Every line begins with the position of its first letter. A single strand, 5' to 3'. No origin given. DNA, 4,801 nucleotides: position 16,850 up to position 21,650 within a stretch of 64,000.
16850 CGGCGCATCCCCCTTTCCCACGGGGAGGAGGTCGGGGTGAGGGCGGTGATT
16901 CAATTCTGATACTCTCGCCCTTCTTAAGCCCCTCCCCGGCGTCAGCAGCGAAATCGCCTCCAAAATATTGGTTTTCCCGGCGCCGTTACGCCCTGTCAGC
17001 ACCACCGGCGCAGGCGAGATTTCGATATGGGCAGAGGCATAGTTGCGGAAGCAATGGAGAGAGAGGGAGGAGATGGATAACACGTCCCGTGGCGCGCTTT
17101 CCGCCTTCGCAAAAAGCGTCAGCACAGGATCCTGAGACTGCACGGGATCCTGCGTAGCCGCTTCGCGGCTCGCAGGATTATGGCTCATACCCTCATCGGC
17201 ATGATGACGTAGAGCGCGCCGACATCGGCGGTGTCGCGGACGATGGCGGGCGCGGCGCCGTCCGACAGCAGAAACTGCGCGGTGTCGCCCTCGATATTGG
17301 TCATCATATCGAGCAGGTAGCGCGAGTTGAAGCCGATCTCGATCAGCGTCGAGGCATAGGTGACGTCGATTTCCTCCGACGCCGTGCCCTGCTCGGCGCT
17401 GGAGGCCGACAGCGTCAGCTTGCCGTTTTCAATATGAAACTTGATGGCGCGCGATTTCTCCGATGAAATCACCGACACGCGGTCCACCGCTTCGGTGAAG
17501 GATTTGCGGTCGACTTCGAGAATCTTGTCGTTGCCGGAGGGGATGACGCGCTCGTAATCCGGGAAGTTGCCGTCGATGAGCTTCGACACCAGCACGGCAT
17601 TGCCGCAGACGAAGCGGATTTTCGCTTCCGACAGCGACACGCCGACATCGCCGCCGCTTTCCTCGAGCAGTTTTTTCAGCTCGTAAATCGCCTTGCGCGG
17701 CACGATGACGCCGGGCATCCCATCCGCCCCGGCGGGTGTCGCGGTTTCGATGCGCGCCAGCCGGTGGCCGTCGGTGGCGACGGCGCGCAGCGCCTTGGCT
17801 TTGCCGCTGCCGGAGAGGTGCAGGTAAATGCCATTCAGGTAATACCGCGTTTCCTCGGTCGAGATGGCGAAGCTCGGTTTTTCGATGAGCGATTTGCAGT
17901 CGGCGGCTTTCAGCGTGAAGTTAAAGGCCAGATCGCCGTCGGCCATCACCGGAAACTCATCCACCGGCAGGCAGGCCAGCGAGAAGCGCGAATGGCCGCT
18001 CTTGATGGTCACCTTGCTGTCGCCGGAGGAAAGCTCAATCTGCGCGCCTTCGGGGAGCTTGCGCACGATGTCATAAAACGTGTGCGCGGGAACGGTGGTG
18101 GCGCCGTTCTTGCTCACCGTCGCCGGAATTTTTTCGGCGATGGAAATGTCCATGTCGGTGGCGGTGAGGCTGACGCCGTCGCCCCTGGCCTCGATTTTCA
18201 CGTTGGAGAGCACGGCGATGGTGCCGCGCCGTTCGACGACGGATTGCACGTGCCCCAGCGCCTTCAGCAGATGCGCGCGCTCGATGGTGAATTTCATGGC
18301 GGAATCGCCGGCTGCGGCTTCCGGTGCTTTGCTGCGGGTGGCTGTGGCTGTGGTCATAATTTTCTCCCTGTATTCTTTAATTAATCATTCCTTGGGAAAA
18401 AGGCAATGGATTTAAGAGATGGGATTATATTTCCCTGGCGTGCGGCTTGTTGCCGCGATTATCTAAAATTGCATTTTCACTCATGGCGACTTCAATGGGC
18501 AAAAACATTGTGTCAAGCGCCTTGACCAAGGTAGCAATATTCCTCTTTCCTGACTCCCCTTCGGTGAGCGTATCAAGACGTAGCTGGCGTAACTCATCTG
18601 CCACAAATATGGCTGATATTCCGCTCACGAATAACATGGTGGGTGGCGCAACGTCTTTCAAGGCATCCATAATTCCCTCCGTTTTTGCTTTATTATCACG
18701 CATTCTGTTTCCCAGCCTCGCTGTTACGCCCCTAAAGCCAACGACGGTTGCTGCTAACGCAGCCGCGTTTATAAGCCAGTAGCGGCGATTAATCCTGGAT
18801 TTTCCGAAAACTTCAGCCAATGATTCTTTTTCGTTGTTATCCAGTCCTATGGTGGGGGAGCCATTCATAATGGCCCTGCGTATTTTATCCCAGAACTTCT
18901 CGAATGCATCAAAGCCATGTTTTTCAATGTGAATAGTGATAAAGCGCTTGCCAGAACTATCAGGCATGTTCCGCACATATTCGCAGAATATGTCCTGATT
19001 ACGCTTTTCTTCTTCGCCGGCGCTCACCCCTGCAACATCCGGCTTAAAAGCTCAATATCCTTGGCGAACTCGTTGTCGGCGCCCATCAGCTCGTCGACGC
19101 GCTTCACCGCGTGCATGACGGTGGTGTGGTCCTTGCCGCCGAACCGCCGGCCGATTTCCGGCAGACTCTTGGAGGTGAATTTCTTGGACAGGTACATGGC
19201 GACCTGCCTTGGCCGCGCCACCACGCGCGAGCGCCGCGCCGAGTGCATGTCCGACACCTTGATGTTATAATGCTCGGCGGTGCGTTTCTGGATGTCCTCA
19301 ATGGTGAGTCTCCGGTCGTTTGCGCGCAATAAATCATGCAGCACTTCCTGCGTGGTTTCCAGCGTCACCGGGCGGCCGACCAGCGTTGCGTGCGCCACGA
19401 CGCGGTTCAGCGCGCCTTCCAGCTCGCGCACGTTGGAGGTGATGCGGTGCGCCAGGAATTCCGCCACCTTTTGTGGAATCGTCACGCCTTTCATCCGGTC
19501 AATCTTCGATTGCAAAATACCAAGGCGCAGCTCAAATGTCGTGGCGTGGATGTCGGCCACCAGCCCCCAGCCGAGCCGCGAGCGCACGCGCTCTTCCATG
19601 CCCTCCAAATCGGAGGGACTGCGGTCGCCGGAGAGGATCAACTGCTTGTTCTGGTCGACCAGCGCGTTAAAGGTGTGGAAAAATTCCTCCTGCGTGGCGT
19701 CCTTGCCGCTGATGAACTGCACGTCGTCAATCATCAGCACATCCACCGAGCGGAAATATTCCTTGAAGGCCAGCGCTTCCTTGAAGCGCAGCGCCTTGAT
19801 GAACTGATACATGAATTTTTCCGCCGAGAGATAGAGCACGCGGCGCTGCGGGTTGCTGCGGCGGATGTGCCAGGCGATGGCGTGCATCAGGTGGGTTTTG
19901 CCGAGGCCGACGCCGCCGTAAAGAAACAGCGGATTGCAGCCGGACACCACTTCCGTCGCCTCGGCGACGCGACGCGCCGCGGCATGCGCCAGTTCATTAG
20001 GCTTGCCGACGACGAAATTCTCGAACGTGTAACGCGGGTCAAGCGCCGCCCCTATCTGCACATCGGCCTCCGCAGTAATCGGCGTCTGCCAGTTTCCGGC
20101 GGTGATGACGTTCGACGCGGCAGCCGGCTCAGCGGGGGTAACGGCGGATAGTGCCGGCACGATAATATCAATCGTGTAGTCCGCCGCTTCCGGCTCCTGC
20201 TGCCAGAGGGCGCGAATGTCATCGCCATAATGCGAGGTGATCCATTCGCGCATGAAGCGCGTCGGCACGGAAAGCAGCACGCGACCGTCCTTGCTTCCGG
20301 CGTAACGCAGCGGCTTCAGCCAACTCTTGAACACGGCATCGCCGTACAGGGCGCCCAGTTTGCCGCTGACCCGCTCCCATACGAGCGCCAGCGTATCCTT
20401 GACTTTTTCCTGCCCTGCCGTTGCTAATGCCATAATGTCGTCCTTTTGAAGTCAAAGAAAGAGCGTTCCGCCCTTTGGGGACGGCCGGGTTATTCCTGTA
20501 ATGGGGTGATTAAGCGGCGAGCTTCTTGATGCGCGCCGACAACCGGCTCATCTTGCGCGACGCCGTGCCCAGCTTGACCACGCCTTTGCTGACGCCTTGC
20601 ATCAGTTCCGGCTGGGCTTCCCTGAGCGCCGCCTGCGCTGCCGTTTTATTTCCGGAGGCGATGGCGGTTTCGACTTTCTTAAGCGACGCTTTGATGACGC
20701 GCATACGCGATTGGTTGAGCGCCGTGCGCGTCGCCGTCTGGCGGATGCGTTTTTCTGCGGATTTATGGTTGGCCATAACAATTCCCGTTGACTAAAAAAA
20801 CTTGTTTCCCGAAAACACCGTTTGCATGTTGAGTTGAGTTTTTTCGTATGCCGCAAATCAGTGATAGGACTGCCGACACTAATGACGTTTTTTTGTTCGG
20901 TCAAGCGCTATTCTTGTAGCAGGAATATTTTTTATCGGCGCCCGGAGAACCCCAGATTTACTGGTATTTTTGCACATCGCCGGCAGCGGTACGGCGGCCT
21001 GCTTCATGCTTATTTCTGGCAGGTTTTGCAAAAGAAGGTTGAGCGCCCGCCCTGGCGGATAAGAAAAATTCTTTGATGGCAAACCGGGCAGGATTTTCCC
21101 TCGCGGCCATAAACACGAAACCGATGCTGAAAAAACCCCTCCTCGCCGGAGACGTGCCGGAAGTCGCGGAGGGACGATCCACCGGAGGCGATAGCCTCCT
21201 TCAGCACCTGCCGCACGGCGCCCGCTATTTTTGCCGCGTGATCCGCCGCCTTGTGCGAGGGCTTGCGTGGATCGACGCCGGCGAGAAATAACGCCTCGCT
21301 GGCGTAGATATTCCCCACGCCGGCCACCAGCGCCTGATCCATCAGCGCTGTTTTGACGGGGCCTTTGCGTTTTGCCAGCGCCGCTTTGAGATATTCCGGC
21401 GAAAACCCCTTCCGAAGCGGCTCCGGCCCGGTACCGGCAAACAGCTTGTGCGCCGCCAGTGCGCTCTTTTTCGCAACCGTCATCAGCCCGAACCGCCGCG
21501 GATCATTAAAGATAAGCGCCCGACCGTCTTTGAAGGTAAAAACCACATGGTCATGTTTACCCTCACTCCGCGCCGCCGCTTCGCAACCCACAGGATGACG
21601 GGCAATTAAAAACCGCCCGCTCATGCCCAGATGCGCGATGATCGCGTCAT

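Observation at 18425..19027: Unknown 200-aa membrane-associated protein inserted between dnaA and dnaN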

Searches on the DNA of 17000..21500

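Call 12: search_rna_families(source=window, start=17000, end=21500, threshold=evalue, max_evalue=1)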
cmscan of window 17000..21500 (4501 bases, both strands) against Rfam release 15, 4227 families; matches with E-value up to 1: 1.
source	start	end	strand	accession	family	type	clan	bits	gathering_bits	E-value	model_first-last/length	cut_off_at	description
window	19865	19920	+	RF02674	AsdA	Gene; antisense;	-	28.9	52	0.0052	1-81/81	no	antisense RNA of dnaA mRNA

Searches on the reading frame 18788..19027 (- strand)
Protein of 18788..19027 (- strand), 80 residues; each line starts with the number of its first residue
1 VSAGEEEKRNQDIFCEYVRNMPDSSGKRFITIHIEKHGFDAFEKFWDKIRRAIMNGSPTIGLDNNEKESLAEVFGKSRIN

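Call 73: predict_structure(alignment_id=A5)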
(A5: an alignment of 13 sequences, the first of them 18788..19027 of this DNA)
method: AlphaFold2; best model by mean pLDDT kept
length: 80 residues; sequences in the alignment: 13
mean_pLDDT: 91.9   pTM: 0.76
mean pLDDT of the five models: 91.9, 91.5, 90.6, 90.6, 90.0
residues with pLDDT >= 90: 70; 70-90: 4; 50-70: 5; < 50: 1
segments of 3 or more residues with pLDDT < 50: none
pLDDT, mean of each block of 10 residues (from residue 1): 86 95 95 97 96 95 97 74
secondary structure, 60 per line:
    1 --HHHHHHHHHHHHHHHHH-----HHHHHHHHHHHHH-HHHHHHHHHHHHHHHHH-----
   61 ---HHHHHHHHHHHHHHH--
elements in order: H3-19 H25-37 H39-55 H64-78

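Call 75: fold_search(model_id=the predicted structure, library=pdb)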
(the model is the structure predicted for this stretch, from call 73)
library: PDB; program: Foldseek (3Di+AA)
matches with E <= 10: 31; with E <= 0.001: 0
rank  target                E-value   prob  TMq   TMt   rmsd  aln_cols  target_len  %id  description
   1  3vh5_W                2.5e+00  0.06  0.22  0.23  11.7        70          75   13  Crystal structure of the chicken CENP-T histone fold/CENP-W/CENP-S/CENP-X heterotetrameric complex, crystal form I (released 2012-03-07)
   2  3a5z_A                5.1e+00  0.15  0.27  0.08   4.6        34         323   26  Crystal structure of Escherichia coli GenX in complex with elongation factor P (released 2010-08-25)
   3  3umg_A                5.1e+00  0.06  0.26  0.10   9.9        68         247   13  Crystal Structure of the Defluorinating L-2-Haloacid Dehalogenase Rha0230 (released 2012-11-14)
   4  3a5y_D                5.9e+00  0.13  0.27  0.08   4.6        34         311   26  Crystal structure of GenX from Escherichia coli in complex with lysyladenylate analog (released 2010-08-25)
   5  3a5y_A                5.9e+00  0.03  0.20  0.08   5.5        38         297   29  Crystal structure of GenX from Escherichia coli in complex with lysyladenylate analog (released 2010-08-25)
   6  1tu9                  6.3e+00  0.04  0.28  0.19  12.6        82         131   15  Crystal Structure of a Protein PA3967, a Structurally Highly Homologous to a Human Hemoglobin, from Pseudomonas aerugino (released 2004-08-10)
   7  3a5y_C                6.3e+00  0.03  0.20  0.08   5.5        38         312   29  Crystal structure of GenX from Escherichia coli in complex with lysyladenylate analog (released 2010-08-25)
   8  3a5z_C                6.7e+00  0.12  0.27  0.08   4.6        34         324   26  Crystal structure of Escherichia coli GenX in complex with elongation factor P (released 2010-08-25)
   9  3whk_D                6.7e+00  0.07  0.30  0.11   9.4        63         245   16  Crystal structure of PAN-Rpt5C chimera (released 2014-03-26)
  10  8suk_B                6.7e+00  0.03  0.27  0.13  11.3        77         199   17  Structure of Rhodococcus sp. USK13 DarR-c-di-AMP complex (released 2023-11-01)
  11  8yuf_A                7.1e+00  0.04  0.28  0.18  11.9        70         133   14  Crystal structure of HEPN (Q64A) toxin (released 2025-04-02)
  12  3a5z_G                7.6e+00  0.11  0.27  0.08   4.7        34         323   26  Crystal structure of Escherichia coli GenX in complex with elongation factor P (released 2010-08-25)
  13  2w4s_A                7.6e+00  0.08  0.35  0.33   8.5        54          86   11  novel RNA-binding domain in Cryptosporidium parvum at 2.5 angstrom resolution (released 2009-12-29)
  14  3a5y_B                8.1e+00  0.10  0.27  0.08   4.6        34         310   26  Crystal structure of GenX from Escherichia coli in complex with lysyladenylate analog (released 2010-08-25)
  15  3b0c_W                8.1e+00  0.04  0.27  0.29  11.5        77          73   14  Crystal structure of the chicken CENP-T histone fold/CENP-W complex, crystal form I (released 2012-03-07)
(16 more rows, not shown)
